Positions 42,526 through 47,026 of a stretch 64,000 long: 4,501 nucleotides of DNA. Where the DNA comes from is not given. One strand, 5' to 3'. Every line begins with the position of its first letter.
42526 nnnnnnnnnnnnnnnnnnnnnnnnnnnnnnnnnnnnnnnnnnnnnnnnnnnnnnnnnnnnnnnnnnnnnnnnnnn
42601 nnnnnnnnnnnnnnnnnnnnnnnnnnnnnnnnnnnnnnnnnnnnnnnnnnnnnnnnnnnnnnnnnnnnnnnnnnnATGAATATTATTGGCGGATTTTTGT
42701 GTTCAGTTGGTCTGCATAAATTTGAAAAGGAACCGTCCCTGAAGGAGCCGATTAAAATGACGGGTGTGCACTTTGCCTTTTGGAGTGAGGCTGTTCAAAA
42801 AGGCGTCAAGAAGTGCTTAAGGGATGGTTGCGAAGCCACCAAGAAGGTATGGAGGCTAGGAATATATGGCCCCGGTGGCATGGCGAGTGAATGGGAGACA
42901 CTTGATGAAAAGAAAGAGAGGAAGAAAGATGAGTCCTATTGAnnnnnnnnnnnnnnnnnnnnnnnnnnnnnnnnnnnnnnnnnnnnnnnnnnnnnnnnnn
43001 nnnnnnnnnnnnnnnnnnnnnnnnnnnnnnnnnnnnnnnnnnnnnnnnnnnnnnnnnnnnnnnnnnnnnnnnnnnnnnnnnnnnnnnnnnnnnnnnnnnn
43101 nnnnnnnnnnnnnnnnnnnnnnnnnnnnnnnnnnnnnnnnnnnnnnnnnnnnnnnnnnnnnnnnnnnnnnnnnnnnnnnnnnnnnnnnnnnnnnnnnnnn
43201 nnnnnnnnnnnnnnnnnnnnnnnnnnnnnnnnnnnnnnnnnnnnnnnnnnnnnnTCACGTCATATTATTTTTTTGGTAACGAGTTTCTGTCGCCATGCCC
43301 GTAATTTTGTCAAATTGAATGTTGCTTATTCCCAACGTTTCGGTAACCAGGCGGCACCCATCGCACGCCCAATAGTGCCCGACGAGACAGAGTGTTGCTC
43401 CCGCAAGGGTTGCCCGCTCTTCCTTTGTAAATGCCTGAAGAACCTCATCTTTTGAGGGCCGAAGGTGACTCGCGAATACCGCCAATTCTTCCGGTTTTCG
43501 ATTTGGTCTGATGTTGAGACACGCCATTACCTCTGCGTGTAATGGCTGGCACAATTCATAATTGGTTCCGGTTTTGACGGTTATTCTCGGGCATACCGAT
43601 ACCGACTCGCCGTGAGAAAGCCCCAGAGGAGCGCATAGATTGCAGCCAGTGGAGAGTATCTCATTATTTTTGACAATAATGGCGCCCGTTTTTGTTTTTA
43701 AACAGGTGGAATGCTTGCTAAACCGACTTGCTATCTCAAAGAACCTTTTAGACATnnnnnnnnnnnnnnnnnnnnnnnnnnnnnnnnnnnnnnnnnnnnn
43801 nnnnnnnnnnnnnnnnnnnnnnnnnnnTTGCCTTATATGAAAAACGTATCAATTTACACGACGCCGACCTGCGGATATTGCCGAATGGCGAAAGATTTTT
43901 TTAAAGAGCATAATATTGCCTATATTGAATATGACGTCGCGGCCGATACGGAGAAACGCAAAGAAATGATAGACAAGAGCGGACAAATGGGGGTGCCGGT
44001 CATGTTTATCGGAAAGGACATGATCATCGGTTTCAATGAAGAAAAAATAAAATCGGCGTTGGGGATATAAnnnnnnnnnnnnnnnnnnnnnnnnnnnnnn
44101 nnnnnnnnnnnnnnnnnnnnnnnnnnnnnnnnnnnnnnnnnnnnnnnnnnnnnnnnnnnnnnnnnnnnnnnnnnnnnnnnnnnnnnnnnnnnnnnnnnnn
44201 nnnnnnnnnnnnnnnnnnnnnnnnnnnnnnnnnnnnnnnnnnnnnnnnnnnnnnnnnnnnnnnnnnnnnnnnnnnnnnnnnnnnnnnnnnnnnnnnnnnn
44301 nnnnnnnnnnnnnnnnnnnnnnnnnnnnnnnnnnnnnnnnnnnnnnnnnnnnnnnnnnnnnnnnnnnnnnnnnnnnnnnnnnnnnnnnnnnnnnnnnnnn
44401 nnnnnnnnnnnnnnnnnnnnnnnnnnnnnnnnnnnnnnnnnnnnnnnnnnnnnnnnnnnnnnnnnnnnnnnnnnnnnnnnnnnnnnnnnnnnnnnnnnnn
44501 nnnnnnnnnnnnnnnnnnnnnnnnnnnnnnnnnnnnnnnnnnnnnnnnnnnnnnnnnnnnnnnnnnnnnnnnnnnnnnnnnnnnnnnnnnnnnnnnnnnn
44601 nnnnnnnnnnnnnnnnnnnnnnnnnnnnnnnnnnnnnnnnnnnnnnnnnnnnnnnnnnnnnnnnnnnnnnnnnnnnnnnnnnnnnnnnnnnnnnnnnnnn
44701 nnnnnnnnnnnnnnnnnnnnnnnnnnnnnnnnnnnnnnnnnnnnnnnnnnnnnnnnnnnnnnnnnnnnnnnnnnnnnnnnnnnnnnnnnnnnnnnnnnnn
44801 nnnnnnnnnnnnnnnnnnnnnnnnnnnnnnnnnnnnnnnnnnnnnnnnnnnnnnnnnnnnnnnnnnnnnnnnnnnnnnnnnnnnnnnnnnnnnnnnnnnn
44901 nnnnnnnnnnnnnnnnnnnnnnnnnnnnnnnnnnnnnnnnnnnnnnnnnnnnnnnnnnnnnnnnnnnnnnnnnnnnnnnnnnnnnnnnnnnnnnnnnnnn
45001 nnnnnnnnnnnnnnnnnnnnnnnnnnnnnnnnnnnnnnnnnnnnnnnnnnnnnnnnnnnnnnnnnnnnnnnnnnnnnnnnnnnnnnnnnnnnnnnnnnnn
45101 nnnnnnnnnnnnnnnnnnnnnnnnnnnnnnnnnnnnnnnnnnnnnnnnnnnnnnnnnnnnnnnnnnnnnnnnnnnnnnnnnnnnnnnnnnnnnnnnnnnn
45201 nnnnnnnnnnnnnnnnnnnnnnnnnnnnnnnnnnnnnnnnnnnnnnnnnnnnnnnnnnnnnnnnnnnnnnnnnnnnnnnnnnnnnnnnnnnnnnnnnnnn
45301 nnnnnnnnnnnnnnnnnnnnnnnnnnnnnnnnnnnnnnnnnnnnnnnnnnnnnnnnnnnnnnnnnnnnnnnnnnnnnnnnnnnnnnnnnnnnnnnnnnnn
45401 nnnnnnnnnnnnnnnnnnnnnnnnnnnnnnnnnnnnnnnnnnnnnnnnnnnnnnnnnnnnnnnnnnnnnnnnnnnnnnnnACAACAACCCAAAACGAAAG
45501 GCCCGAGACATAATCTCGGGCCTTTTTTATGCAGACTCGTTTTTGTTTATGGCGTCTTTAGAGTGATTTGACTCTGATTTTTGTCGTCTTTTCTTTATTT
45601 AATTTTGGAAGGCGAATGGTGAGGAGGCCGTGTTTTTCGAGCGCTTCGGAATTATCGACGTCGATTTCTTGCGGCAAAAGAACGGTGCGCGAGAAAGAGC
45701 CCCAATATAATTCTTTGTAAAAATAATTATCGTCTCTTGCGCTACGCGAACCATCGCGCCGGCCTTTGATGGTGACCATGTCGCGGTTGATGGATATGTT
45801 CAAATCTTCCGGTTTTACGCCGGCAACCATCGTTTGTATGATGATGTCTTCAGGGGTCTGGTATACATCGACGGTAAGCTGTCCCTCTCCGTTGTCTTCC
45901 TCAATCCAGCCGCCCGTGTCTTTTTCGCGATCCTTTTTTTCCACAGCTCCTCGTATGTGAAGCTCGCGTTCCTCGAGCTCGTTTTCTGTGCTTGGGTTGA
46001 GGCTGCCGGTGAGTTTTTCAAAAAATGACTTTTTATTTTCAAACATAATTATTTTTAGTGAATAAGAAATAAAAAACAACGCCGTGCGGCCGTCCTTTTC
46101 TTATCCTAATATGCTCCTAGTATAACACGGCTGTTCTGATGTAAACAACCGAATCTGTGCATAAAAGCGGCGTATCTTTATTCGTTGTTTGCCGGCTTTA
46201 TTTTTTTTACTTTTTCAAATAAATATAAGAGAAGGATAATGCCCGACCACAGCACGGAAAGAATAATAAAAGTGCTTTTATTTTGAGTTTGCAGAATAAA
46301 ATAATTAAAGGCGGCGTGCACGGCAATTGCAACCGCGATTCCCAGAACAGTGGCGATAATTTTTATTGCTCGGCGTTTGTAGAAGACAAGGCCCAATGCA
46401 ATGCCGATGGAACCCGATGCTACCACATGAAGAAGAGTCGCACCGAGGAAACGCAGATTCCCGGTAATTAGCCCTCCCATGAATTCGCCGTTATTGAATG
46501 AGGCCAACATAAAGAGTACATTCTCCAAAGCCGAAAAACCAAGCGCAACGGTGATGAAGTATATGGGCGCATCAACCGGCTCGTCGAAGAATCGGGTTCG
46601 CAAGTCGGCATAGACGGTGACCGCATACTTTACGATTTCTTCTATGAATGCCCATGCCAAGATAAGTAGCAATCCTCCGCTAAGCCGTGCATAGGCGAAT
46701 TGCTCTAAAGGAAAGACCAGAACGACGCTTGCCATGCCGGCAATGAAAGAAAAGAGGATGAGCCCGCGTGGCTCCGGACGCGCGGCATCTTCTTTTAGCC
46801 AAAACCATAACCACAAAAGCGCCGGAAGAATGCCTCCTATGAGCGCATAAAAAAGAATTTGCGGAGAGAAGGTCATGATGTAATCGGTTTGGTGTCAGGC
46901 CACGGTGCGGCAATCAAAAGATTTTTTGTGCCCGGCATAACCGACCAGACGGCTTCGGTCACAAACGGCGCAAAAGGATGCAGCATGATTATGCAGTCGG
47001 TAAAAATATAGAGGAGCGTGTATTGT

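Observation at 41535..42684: Perfectly duplicated 119-bp terminator-promoter-RBS-ATG module placed in front of two unrelated genes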

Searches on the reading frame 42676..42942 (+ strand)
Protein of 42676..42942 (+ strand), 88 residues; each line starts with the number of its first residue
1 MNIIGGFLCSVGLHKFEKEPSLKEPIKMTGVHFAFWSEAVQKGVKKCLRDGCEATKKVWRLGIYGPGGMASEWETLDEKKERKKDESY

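Call 9: search_protein_families(library=pfam, proteins=[window:42676-42942:+], max_evalue=0.01)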
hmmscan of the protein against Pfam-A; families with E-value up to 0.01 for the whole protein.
window:42676-42942:+ (88 aa): 0 families

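Call 13: find_encoding_contigs(protein=window:42676-42942:+, flank=10000, max_places=10)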
Protein window:42676-42942:+ (88 aa): 1 contig read that carries it; 1 place shown.
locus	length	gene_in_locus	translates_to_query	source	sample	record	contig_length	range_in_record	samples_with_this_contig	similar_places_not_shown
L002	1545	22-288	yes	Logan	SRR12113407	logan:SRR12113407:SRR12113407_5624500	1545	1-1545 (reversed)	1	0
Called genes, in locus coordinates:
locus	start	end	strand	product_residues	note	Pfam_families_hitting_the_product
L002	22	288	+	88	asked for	-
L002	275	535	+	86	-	-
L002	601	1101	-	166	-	PF00383:dCMP_cyt_deam_1 (weak)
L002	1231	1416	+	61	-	PF00462:Glutaredoxin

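Call 49: search_protein_families(library=phrogs, proteins=[window:42676-42942:+], max_evalue=0.01)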
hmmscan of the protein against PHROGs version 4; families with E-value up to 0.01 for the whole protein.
window:42676-42942:+ (88 aa): 0 families

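Call 50: search_protein_families(library=padloc, proteins=[window:42676-42942:+], max_evalue=0.01)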
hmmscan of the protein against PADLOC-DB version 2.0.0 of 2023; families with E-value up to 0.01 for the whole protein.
window:42676-42942:+ (88 aa): 0 families

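Call 51: search_protein_families(library=ncbifam, proteins=[window:42676-42942:+], max_evalue=0.01)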
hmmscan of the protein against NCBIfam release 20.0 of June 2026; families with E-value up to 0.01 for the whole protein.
window:42676-42942:+ (88 aa): 0 families

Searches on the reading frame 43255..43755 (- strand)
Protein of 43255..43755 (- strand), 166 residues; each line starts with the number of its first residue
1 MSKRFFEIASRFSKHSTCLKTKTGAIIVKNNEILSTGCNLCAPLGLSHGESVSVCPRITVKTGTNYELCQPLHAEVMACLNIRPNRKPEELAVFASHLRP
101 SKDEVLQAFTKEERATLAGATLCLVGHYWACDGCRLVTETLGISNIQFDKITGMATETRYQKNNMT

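Call 9: search_protein_families(library=pfam, proteins=[window:43255-43755:-], max_evalue=0.01)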
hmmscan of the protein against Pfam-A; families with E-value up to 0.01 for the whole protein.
window:43255-43755:- (166 aa): 1 family
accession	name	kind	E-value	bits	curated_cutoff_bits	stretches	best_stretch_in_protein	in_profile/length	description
PF00383.29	dCMP_cyt_deam_1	-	6.9e-08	32.7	25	1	3-118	5-72/102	Cytidine and deoxycytidylate deaminase zinc-binding region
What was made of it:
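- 43255..43755 (-): Cytidine/dCMP-deaminase-like gene, convergent with B-C. Pfam dCMP_cyt_deam_1 (call 9).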

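Call 14: find_encoding_contigs(protein=window:43255-43755:-, flank=10000, max_places=10)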
Protein window:43255-43755:- (166 aa): 1 contig read that carries it; 1 place shown.
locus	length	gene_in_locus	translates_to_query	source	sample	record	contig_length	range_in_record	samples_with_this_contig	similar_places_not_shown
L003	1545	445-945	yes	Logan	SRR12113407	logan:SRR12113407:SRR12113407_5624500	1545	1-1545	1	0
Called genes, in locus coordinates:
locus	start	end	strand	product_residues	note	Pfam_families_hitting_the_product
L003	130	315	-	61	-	PF00462:Glutaredoxin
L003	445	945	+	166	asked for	PF00383:dCMP_cyt_deam_1 (weak)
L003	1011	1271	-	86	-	-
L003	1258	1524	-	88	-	-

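Call 49: search_protein_families(library=phrogs, proteins=[window:43255-43755:-], max_evalue=0.01)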
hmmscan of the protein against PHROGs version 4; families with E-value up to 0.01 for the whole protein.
window:43255-43755:- (166 aa): 2 families
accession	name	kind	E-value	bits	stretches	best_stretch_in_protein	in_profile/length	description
phrog_174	-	DNA, RNA and nucleotide metabolism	1.7e-10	42.1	1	2-85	117-192/384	dCMP deaminase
phrog_2369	-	DNA, RNA and nucleotide metabolism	6.5e-06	27.4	1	5-79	9-86/195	dCMP deaminase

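Call 50: search_protein_families(library=padloc, proteins=[window:43255-43755:-], max_evalue=0.01)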
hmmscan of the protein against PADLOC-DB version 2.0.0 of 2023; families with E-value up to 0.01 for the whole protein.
window:43255-43755:- (166 aa): 1 family
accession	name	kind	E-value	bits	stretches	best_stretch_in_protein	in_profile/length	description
PDLC02373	dCTPase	-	8.8e-06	22.8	1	7-39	349-382/630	-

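Call 51: search_protein_families(library=ncbifam, proteins=[window:43255-43755:-], max_evalue=0.01)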
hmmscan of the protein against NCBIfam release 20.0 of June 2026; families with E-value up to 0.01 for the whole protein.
window:43255-43755:- (166 aa): 0 families

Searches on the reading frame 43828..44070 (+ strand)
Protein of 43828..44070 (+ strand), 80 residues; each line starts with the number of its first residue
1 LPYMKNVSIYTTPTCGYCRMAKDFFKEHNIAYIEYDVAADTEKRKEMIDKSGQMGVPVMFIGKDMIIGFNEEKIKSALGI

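Call 9: search_protein_families(library=pfam, proteins=[window:43828-44070:+], max_evalue=0.01)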
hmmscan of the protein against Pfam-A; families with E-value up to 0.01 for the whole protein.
window:43828-44070:+ (80 aa): 4 families
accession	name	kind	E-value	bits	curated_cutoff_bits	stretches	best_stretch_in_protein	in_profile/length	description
PF00462.30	Glutaredoxin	-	5.8e-20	71.7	22.9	1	7-65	1-59/60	Glutaredoxin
PF13192.12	Thioredoxin_3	-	0.0033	17.9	24.8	1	6-75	2-72/76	Thioredoxin domain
PF13417.12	GST_N_3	-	0.0048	17.6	22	1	10-67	2-58/75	Glutathione S-transferase, N-terminal domain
PF03960.21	ArsC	-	0.0078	16.9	24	0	54-75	56-77/79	ArsC family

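Call 31: find_homologous_proteins(query=window:43828-44070:+, max_evalue=1e-15)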
Query window:43828-44070:+ (80 aa): 1362 proteins with E <= 1e-15 among 1485 candidates; the best 120 are listed.
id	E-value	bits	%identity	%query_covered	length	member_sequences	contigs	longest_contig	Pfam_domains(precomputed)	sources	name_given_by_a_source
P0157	8.5e-43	161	95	96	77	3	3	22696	PF00462.31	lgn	-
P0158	4.4e-41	156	91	96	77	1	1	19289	PF00462.31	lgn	-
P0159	4.5e-41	156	94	96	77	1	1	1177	PF00462.31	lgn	-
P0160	6.5e-41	155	90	96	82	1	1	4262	PF00462.31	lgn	-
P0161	2.8e-40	153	86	100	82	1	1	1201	PF00462.31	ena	-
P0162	8.7e-40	151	90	96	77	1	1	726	PF00462.31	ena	-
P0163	1.2e-39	151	88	96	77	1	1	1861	PF00462.31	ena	-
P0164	1.3e-39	151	90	96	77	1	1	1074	PF00462.31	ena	-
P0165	1.7e-39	150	88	96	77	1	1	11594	PF00462.31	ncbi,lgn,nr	ncbi:MAG: glutaredoxin family protein [Candidatus Lloydbacteria bacterium]|nr:glutaredoxin family pr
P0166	3.7e-39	149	88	96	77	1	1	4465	PF00462.31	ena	-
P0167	4.7e-39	149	88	96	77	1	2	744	PF00462.31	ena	-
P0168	5.4e-39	149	87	96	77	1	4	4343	PF00462.31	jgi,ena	-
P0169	9.9e-39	148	87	96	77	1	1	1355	PF00462.31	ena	-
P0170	2.6e-38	147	86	96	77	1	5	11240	PF00462.31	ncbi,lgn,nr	ncbi:MAG: glutaredoxin family protein [Parcubacteria group bacterium]|nr:glutaredoxin family protein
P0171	3.5e-38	146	87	96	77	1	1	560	PF00462.31,PF13417.13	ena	-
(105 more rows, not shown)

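Call 32: find_encoding_contigs(protein=P0158, flank=6000, max_places=4)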
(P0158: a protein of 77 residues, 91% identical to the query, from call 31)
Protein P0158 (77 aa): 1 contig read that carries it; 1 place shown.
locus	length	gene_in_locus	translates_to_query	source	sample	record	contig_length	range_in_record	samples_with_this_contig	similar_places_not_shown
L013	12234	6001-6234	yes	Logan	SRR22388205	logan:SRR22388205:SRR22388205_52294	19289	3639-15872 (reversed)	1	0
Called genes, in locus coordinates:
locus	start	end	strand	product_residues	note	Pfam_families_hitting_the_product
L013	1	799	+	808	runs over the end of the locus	PF07719:TPR_2 (faint), PF13371:TPR_9 (faint), PF13428:TPR_14 (faint), PF13432:TPR_16 (faint), PF00515:TPR_1 (faint), PF13181:TPR_8 (faint), PF13414:TPR_11 (faint), PF14559:TPR_19 (weak), +1 more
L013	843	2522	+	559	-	PF03023:MurJ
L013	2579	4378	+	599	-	PF00009:GTP_EFTU, PF03144:GTP_EFTU_D2, PF14492:EFG_III, PF00679:EFG_C, PF06421:LepA_C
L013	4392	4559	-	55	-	-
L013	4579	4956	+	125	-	PF04977:DivIC (weak)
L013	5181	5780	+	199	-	PF13302:Acetyltransf_3, PF13420:Acetyltransf_4, PF00583:Acetyltransf_1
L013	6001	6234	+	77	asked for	PF00462:Glutaredoxin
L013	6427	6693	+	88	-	-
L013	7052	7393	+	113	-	-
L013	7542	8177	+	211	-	-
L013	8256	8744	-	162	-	PF00011:HSP20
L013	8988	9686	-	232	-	PF13367:PrsW-protease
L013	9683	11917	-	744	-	PF00133:tRNA-synt_1, PF09334:tRNA-synt_1g, PF08264:Anticodon_1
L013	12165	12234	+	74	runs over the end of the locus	-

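Call 33: find_encoding_contigs(protein=P0170, flank=6000, max_places=6)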
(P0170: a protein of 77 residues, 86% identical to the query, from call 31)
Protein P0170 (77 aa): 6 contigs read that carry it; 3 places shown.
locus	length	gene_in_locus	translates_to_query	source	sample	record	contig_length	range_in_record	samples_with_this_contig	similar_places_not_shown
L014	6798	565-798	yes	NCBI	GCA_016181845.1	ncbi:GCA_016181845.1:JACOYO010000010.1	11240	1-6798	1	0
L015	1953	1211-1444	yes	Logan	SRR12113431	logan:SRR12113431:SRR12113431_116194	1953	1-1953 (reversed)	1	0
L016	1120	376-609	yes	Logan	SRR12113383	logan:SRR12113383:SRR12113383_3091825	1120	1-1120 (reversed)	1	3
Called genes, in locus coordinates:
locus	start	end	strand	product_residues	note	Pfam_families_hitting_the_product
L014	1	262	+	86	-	PF21082:MS_channel_3rd (weak)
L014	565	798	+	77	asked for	PF00462:Glutaredoxin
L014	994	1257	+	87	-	-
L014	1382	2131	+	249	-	PF02535:Zip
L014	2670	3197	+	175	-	-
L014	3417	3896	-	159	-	PF00011:HSP20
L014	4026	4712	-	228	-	PF13367:PrsW-protease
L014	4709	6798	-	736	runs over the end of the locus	PF00133:tRNA-synt_1, PF01406:tRNA-synt_1e (faint), PF09334:tRNA-synt_1g (weak), PF08264:Anticodon_1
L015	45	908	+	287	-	PF21088:MS_channel_1st (weak), PF00924:MS_channel_2nd, PF21082:MS_channel_3rd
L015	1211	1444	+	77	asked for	PF00462:Glutaredoxin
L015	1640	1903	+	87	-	-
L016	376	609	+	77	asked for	PF00462:Glutaredoxin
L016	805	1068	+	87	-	-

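Call 34: find_encoding_contigs(protein=P0160, flank=6000, max_places=4)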
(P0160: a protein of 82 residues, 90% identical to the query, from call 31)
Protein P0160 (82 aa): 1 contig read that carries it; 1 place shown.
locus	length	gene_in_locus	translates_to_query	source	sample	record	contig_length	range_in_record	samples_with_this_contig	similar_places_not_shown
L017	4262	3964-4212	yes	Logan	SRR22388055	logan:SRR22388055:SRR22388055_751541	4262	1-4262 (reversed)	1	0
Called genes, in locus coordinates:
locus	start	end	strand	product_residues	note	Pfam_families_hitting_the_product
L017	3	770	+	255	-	?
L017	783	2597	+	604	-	PF00009:GTP_EFTU, PF22042:EF-G_D2 (faint), PF03144:GTP_EFTU_D2 (weak), PF14492:EFG_III, PF00679:EFG_C, PF06421:LepA_C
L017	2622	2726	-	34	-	-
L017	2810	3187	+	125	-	PF04977:DivIC (weak)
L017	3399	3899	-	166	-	PF00383:dCMP_cyt_deam_1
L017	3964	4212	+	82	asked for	PF00462:Glutaredoxin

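Call 44: find_encoding_contigs(protein=P0166, flank=6000, max_places=4)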
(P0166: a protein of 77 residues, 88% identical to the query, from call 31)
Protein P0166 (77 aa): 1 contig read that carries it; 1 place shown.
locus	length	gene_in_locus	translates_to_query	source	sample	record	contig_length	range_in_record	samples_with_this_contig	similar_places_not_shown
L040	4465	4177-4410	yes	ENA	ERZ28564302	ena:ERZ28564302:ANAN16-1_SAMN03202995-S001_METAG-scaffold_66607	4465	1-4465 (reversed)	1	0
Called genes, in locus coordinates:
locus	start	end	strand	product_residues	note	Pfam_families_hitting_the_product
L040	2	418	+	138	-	?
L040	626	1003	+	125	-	PF04977:DivIC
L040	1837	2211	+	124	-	-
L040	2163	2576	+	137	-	-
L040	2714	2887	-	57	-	-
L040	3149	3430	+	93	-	-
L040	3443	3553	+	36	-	-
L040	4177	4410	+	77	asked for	PF00462:Glutaredoxin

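Call 45: find_encoding_contigs(protein=P0168, flank=6000, max_places=6)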
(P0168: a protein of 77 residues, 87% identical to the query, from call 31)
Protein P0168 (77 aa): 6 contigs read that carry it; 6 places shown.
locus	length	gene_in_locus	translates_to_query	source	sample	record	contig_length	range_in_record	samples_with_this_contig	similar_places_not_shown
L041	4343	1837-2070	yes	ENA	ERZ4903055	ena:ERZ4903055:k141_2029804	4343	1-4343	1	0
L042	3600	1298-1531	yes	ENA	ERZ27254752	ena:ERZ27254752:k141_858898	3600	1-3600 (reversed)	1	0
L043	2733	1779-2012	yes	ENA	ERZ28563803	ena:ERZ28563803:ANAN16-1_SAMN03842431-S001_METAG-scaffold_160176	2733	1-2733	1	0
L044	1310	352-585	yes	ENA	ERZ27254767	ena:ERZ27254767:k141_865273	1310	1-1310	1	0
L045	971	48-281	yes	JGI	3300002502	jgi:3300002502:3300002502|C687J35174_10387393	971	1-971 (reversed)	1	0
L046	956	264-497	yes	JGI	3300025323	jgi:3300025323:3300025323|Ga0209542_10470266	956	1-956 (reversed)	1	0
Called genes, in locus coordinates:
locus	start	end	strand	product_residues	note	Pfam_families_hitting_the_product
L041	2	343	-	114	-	?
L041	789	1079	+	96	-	-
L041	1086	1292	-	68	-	-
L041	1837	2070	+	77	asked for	PF00462:Glutaredoxin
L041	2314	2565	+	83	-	-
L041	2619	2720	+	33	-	-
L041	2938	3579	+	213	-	-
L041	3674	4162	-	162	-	PF00011:HSP20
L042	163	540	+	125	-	-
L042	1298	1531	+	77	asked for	PF00462:Glutaredoxin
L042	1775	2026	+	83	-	-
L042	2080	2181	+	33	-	-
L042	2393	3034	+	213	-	-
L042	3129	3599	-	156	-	?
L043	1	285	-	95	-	?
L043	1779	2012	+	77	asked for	PF00462:Glutaredoxin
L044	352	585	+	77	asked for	PF00462:Glutaredoxin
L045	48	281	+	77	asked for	PF00462:Glutaredoxin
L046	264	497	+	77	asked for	PF00462:Glutaredoxin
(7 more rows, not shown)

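Call 46: find_encoding_contigs(protein=P0159, flank=6000, max_places=4)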
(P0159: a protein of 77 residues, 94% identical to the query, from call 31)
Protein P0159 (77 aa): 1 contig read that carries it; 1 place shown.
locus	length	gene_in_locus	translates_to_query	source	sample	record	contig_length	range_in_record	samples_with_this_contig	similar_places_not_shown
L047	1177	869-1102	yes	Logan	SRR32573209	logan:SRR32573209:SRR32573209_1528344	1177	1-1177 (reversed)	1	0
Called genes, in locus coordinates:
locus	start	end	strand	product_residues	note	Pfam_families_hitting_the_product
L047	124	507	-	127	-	-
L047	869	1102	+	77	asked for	PF00462:Glutaredoxin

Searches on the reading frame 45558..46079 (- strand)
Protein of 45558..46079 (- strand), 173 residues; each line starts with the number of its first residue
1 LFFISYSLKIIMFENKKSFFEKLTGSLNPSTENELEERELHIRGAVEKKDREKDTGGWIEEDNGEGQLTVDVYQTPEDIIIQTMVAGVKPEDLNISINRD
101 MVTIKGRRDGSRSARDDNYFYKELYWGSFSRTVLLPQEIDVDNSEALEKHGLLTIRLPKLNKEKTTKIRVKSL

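Call 65: search_protein_families(library=pfam, proteins=[window:45558-46079:-], max_evalue=0.00001)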
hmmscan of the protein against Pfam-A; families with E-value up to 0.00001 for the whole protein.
window:45558-46079:- (173 aa): 1 family
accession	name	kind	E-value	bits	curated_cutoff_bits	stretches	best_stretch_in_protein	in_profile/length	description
PF00011.27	HSP20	-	5.4e-18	65.4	20.8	1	73-168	3-97/102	Hsp20/alpha crystallin family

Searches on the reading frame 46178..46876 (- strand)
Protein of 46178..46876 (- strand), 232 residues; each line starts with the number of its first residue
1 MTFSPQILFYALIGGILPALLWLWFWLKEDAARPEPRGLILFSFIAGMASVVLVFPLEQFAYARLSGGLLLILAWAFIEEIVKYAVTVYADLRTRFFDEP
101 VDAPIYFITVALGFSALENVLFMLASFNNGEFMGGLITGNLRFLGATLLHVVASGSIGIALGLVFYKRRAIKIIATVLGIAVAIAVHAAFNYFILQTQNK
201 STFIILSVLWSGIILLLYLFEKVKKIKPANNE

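Call 65: search_protein_families(library=pfam, proteins=[window:46178-46876:-], max_evalue=0.00001)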
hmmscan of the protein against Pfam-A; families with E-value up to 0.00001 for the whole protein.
window:46178-46876:- (232 aa): 1 family
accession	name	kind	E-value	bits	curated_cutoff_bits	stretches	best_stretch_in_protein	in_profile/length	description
PF13367.11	PrsW-protease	-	5.9e-25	88.4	23.5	1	35-208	1-187/196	PrsW family intramembrane metalloprotease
